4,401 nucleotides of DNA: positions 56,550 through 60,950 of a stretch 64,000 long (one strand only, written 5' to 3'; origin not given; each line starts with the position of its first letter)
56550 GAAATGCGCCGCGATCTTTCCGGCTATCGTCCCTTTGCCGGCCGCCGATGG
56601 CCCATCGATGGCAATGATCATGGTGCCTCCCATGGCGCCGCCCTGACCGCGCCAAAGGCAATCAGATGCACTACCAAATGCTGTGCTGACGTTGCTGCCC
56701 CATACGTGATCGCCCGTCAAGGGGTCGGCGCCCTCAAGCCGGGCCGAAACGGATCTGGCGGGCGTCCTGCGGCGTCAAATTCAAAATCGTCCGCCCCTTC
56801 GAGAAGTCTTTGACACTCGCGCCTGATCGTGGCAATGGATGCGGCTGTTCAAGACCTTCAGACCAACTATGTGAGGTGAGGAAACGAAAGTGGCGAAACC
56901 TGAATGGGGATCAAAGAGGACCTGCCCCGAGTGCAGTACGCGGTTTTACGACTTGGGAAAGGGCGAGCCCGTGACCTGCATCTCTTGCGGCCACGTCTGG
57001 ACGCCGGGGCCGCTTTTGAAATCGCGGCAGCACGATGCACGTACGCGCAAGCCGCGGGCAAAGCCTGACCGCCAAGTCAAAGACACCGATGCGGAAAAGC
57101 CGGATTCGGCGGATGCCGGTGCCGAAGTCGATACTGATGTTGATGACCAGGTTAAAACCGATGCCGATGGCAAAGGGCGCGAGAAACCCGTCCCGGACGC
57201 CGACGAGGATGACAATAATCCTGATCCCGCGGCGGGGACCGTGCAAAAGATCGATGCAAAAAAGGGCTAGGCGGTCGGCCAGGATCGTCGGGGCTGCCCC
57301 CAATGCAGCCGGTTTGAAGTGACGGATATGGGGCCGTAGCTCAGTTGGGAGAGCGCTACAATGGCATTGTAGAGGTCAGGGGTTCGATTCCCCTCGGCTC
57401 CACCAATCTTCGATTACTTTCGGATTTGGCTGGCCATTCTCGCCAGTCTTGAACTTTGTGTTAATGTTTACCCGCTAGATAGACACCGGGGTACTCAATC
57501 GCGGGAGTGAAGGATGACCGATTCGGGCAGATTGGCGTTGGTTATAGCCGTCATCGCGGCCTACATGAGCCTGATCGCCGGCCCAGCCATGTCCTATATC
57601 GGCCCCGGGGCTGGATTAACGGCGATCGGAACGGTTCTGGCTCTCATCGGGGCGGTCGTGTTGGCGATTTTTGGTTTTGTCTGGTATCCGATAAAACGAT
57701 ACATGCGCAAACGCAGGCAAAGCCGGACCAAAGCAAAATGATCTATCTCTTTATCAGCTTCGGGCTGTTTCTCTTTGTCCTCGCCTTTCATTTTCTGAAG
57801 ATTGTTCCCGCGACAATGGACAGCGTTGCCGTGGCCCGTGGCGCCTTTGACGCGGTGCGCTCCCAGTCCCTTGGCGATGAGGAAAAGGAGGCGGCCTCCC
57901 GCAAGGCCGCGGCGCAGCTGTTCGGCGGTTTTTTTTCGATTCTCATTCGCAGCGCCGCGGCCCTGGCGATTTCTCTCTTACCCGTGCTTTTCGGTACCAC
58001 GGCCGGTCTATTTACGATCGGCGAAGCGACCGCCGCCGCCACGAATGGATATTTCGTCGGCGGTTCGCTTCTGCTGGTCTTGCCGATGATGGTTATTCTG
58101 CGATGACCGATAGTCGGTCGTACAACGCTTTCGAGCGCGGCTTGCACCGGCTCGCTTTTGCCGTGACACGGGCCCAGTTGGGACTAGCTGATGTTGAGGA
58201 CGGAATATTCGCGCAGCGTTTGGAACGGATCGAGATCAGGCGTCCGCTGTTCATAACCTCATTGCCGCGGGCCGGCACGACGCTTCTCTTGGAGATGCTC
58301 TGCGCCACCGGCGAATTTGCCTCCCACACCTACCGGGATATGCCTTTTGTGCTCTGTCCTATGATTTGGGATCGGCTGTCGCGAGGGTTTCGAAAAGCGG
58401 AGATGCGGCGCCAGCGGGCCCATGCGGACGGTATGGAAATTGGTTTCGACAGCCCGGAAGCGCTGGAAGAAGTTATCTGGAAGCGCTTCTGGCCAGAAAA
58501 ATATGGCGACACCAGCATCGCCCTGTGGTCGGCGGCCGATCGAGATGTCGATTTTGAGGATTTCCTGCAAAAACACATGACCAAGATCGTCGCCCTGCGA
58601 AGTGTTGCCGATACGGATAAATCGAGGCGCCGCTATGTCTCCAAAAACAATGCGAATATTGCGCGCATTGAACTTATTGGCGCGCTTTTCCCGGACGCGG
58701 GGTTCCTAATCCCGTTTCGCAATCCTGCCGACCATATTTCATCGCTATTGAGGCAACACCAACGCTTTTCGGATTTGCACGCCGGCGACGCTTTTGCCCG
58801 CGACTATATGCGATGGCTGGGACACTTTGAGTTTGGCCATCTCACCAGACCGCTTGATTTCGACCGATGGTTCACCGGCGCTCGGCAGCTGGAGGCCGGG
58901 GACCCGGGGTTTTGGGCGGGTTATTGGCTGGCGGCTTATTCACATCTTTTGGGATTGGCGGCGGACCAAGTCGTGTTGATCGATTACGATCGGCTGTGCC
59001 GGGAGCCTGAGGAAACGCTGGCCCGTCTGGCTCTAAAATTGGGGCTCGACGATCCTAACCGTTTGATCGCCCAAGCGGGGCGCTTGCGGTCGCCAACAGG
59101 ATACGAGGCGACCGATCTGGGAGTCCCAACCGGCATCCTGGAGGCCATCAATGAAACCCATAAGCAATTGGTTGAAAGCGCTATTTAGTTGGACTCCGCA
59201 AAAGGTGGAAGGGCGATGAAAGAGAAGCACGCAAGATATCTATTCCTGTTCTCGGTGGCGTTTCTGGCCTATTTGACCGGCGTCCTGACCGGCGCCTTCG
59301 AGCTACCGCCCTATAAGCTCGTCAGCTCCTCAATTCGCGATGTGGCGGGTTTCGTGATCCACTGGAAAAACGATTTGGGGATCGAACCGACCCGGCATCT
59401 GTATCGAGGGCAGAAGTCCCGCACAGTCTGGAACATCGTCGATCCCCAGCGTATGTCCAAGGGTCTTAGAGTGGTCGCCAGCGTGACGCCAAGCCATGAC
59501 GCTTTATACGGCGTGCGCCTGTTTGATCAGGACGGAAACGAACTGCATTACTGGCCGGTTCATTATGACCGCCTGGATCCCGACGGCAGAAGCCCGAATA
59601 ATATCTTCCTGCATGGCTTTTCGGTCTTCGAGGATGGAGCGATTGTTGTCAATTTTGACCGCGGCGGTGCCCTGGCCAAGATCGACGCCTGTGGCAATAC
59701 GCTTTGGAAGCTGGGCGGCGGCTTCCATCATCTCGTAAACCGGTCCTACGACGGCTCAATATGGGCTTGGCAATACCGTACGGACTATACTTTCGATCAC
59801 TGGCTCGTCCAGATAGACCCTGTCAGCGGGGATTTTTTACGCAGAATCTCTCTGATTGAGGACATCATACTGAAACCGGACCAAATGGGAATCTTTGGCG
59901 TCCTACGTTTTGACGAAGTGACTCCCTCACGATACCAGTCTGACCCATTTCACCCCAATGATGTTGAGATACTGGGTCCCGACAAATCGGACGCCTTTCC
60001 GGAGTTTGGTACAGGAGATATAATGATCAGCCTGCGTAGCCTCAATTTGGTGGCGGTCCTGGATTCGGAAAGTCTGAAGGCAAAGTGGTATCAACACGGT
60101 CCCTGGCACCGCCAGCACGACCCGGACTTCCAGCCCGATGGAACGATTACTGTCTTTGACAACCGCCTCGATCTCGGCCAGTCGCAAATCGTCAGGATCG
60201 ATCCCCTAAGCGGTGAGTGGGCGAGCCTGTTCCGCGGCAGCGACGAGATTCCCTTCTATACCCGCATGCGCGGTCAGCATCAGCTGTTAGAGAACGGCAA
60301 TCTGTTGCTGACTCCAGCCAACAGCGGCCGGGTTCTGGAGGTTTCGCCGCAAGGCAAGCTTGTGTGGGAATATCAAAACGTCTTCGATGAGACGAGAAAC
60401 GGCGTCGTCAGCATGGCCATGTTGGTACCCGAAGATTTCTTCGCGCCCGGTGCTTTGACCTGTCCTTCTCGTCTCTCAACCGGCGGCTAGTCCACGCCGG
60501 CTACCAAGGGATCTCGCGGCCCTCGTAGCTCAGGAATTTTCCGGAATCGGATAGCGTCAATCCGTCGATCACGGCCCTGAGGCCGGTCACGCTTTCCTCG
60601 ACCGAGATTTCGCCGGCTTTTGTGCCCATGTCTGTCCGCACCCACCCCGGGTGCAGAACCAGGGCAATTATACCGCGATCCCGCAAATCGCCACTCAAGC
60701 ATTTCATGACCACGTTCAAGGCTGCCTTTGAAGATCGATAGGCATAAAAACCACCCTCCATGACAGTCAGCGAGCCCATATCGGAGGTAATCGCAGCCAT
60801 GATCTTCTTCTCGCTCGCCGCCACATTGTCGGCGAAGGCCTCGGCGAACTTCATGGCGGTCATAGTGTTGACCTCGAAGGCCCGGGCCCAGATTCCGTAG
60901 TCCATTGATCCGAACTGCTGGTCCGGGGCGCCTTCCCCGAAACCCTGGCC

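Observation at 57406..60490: tRNA-Ala-flanked, low-GC, translationally coupled four-gene module: two tiny membrane proteins, a PAPS-type sulfotransferase and a membrane-anchored ASST-like propeller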

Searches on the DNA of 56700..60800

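Call 76: search_rna_families(source=window, start=56700, end=60800, threshold=evalue, max_evalue=1)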
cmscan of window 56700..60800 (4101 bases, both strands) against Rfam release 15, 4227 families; matches with E-value up to 1: 4.
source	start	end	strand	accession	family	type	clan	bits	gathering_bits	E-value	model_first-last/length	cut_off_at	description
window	57330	57405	+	RF00023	tmRNA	Gene;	CL00001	44.3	47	1.6e-15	1-374/374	no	transfer-messenger RNA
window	57378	57618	+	RF04321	tmRNA_permuted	Gene;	-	29.2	47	0.0029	36-98/213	no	permuted transfer-messenger RNA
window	57330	57403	-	RF04354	Plastid-ycf2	Cis-reg;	-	25.5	65.7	0.039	1-75/75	no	Plastid-ycf2 5UTR RNA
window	56984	57059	+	RF02571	Mcr7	Gene; sRNA;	-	17.3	380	0.34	1-351/351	no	mcr7 sRNA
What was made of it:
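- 57406..57513 (+): 108-nt leader between the tRNA and g1. It contains an imperfect inverted repeat at about 57428-57448 and a GGAG-type ribosome-binding site before the g1 ATG. No Rfam family matches other than the tRNA (call 76).
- Tried and rejected: Rfam found only the tRNA (call 76).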

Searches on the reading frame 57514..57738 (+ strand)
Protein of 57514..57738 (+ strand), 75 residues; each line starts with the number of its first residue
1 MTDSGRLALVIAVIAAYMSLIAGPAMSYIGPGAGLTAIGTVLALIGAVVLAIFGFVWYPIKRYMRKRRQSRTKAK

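Call 7: search_protein_families(library=pfam, proteins=[window:57514-57738:+], max_evalue=1)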
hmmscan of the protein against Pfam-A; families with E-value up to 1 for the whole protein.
window:57514-57738:+ (75 aa): 11 families
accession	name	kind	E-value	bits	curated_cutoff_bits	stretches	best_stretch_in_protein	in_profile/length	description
PF09534.15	Trp_oprn_chp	-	0.015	15.6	29.6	1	29-72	115-159/180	Tryptophan-associated transmembrane protein (Trp_oprn_chp)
PF14015.11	DUF4231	-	0.018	15.9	24.7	1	7-68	20-76/103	Protein of unknown function (DUF4231)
PF24400.1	DUF7544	-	0.018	14.8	27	1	8-65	228-285/302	Family of unknown function (DUF7544)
PF02687.27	FtsX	-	0.021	15.3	25.5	1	8-66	62-118/120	FtsX-like permease C-terminal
PF14880.11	COX14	-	0.029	14.6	25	1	39-71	16-53/59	Cytochrome oxidase c assembly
PF19744.4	DUF6232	-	0.037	14.9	27.4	1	9-71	43-82/117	Family of unknown function (DUF6232)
PF13903.11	Claudin_2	-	0.13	12.5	29.1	1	7-54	97-146/192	PMP-22/EMP/MP20/Claudin tight junction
PF15099.11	PIRT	-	0.13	12.5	30.6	1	45-70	90-114/128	Phosphoinositide-interacting protein family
PF20990.2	DUF2207_C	-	0.17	12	33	1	5-67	139-192/247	Predicted membrane protein (DUF2207) C-terminal domain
PF12669.12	FeoB_associated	-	0.23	12.2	27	1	44-65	4-21/44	FeoB-associated Cys-rich membrane protein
PF06305.16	LapA_dom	-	0.38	11.1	28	1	41-72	25-51/64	Lipopolysaccharide assembly protein A domain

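Call 8: search_protein_families(library=ncbifam, proteins=[window:57514-57738:+], max_evalue=1)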
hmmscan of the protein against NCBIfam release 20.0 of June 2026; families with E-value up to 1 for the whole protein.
window:57514-57738:+ (75 aa): 5 families
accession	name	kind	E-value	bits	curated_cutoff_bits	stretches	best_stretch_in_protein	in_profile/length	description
NF007929.0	PRK10644.1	equivalog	0.00037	19.3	574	1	12-66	132-181/445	arginine/agmatine antiporter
NF007754.0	PRK10435.1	equivalog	0.0013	17.9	585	1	10-72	127-183/443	cadaverine/lysine antiporter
TIGR03923.1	T7SS_EccE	equivalog_domain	0.24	10.3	108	1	7-69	7-69/344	type VII secretion protein EccE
NF047332.1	Chlamy_GarD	equivalog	0.4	9.9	100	1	8-69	209-263/302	inclusion membrane protein GarD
TIGR00852.1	pts-Glc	subfamily_domain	0.58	9.4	291.1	1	9-59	101-151/290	maltose/glucose-specific PTS transporter subunit IIC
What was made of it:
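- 57595..57741 (+): Mature g1: Tyr1-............, one TM helix, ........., then a basic tail. Predicted topology is N-out/C-in, with the N-terminal Tyr at the periplasmic face. No Pfam or NCBIfam family (calls 7, 8).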

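Call 35: find_homologous_proteins(query=window:57514-57738:+, max_evalue=0.01)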
Query window:57514-57738:+ (75 aa): 180 proteins with E <= 0.01 among 189 candidates; the best 120 are listed.
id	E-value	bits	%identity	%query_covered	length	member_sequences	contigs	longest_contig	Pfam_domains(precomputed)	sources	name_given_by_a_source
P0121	3.2e-39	149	100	100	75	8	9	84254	-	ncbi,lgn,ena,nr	ncbi:MAG: hypothetical protein IH996_01865 [Proteobacteria bacterium]|nr:hypothetical protein [Pseud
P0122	6.2e-34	132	89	100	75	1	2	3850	-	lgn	-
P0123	2.1e-32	127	85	100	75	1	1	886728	-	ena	-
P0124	5.8e-32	126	83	100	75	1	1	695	-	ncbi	-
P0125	1.3e-31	125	84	100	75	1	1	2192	-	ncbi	-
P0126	1.3e-31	125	87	100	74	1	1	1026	-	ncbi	-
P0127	1.7e-31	125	89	72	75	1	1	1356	-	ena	-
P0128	5.2e-31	123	83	100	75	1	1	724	-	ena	-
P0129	7.4e-31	123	83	100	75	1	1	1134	-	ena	-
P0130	1.2e-28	116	76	100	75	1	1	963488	-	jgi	jgi:uncharacterized membrane protein YccC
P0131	2.5e-27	111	69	100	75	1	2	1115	-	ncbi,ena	-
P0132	8.4e-27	110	69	100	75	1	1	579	-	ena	-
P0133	3.1e-24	102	72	92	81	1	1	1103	-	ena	-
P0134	1.2e-18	84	65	76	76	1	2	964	-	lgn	-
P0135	1.1e-17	81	67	85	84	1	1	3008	-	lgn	-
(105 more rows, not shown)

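Call 36: find_encoding_contigs(protein=P0123, flank=6000, max_places=2)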
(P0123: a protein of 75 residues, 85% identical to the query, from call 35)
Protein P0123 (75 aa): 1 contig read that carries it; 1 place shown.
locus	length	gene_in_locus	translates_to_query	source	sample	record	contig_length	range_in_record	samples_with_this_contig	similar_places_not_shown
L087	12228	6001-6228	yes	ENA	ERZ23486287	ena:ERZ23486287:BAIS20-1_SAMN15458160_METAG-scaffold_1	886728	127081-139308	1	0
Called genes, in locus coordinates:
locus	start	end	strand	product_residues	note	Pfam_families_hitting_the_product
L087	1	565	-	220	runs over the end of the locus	PF00697:PRAI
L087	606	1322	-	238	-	PF00215:OMPdecase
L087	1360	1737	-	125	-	PF06305:LapA_dom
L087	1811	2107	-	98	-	PF00216:Bac_DNA_binding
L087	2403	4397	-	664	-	PF21710:Spt6_S1 (faint), PF00575:S1, PF17092:PCB_OB (faint), PF00575:S1, PF23459:S1_RRP5 (weak), PF00575:S1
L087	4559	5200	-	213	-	PF02224:Cytidylate_kin, PF13189:Cytidylate_kin2 (faint), PF13207:AAA_17 (faint)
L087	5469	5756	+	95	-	PF09538:FYDLN_acid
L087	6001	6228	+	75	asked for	-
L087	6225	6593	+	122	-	-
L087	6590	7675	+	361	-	PF00685:Sulfotransfer_1 (weak), PF13469:Sulfotransfer_3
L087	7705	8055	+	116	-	-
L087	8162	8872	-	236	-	PF00106:adh_short, PF08659:KR (weak), PF13561:adh_short_C2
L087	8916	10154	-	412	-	PF01738:DLH, PF07366:SnoaL (weak)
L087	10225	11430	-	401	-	PF00266:Aminotran_5, PF22580:KYNU_C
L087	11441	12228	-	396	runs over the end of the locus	PF00155:Aminotran_1_2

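Call 44: search_protein_families(library=pfam, proteins=[L087:6590-7672:+], max_evalue=0.01)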
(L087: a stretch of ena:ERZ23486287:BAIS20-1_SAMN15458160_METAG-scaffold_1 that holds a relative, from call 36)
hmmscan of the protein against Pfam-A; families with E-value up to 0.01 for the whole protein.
L087:6590-7672:+ (361 aa): 2 families
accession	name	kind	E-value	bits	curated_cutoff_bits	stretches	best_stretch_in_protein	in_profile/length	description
PF13469.12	Sulfotransfer_3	-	2.4e-20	74.2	27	1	48-316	1-213/216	Sulfotransferase family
PF00685.33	Sulfotransfer_1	-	1.4e-07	31.7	22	1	48-318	3-185/255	Sulfotransferase domain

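Call 57: search_protein_representatives(alignment_id=A2)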
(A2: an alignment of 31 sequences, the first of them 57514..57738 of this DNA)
Query: 31 sequences, 80 profile positions. Proteins with E-value up to 0.001 (for the whole library): 2793; up to 1e-10: 1333; up to 1e-30: 0. The best 150 are listed.
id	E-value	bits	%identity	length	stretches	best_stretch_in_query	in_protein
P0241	3.6e-28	112.9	-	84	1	8-78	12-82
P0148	3.0e-27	110.0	-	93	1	9-74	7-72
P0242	4.0e-27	109.5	-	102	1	9-74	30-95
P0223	7.7e-27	108.6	-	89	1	5-75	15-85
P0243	1.3e-26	107.9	-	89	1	11-76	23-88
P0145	2.3e-26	107.1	-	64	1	20-78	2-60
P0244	3.0e-26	106.8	-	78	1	9-76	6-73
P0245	3.2e-26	106.6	-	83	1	8-76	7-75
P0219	3.3e-26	106.6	-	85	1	9-73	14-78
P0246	4.6e-26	106.2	-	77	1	6-75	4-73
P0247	5.0e-26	106.0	-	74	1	10-75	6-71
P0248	1.2e-25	104.8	-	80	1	11-71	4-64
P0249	1.2e-25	104.8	-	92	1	8-76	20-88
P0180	1.7e-25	104.3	-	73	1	11-73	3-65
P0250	1.8e-25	104.3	-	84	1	8-78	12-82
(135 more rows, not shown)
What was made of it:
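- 57595..57741 (+): The family has 1333 clusters at E<=1e-10, and the best 150 are all 64-131 aa (call 57).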

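Call 72: find_related_loci(query=A2, collection=metagenome_contigs, flank=5000)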
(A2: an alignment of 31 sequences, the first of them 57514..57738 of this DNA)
Query A2 (75 aa) in metagenome_contigs; peptide patterns used: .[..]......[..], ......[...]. (x = any residue, [..] = any of these).
600 stretches matched a pattern (row limit reached: there are more); 475 encode a relative of the query (tblastn E <= 1e-3); the best 80 are kept; 80 distinct loci.
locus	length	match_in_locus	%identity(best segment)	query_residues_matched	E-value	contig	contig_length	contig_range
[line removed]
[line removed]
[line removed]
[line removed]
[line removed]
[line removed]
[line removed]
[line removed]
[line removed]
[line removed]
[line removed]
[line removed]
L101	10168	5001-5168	57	19-74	4e-19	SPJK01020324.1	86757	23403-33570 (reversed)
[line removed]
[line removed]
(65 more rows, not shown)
